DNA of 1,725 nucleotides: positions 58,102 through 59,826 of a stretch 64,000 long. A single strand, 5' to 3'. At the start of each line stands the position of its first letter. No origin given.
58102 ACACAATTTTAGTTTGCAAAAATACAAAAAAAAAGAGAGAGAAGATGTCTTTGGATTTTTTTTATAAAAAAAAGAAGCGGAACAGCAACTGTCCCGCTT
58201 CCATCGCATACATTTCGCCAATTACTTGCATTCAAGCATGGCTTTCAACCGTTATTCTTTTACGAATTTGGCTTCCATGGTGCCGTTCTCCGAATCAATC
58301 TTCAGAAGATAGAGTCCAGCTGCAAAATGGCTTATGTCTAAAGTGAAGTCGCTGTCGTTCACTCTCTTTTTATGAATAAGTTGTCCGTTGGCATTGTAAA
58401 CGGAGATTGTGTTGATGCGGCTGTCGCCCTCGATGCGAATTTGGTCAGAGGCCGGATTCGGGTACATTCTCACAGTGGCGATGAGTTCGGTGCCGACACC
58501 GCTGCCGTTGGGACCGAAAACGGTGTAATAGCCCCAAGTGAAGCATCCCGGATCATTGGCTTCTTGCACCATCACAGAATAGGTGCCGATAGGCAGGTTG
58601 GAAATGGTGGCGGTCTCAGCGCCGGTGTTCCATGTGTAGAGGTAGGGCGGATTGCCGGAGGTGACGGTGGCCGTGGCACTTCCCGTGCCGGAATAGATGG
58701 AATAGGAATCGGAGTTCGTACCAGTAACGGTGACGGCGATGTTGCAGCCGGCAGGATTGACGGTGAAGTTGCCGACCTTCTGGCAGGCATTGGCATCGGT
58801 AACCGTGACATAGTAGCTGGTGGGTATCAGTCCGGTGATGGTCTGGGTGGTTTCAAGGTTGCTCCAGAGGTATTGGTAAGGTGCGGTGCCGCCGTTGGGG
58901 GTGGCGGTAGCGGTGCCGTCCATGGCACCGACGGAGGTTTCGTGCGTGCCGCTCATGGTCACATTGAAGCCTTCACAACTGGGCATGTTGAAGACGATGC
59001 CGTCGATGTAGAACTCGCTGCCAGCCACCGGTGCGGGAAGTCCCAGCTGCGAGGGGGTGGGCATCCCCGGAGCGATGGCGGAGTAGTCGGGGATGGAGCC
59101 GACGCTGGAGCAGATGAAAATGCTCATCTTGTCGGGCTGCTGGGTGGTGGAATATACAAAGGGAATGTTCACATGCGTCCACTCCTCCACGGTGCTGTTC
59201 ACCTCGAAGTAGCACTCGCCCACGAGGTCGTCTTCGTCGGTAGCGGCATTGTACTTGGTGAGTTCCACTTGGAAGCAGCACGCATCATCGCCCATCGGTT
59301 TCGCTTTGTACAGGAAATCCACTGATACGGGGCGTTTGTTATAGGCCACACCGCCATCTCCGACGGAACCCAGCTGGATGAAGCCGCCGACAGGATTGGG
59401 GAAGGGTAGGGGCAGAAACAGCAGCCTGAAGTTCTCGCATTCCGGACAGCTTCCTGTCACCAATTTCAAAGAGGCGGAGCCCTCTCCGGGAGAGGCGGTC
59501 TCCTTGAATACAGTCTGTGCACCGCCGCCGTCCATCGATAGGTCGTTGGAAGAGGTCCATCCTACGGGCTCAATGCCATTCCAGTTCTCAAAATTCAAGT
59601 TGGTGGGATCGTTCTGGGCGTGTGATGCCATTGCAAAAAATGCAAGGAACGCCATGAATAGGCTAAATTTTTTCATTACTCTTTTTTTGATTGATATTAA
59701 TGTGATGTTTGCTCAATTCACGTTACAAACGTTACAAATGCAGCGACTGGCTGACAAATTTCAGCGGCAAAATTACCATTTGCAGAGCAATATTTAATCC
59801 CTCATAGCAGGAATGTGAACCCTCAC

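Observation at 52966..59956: Thrice-repeated ~200-bp bidirectional regulatory module with 22-bp-phased direct repeats, upstream of LytTR regulators and T9SS cargo genes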

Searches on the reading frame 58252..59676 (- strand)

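Call 10: search_protein_families(library=pfam, proteins=[window:58252-59676:-], max_evalue=0.01)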
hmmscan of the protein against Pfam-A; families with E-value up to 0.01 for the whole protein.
window:58252-59676:- (474 aa): 4 families
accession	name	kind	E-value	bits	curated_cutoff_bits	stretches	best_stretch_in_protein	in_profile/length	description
PF18962.6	Por_Secre_tail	-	2e-18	66.9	27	1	404-472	1-74/75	Secretion system C-terminal sorting domain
PF13573.12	SprB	-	7.6e-12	45.1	28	2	250-275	11-36/37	SprB repeat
PF11589.14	DUF3244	-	0.0044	17.4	25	0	423-471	43-94/96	Domain of unknown function (DUF3244)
PF16967.11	TcfC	-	0.0065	16.4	29.4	0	424-460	15-50/68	E-set like domain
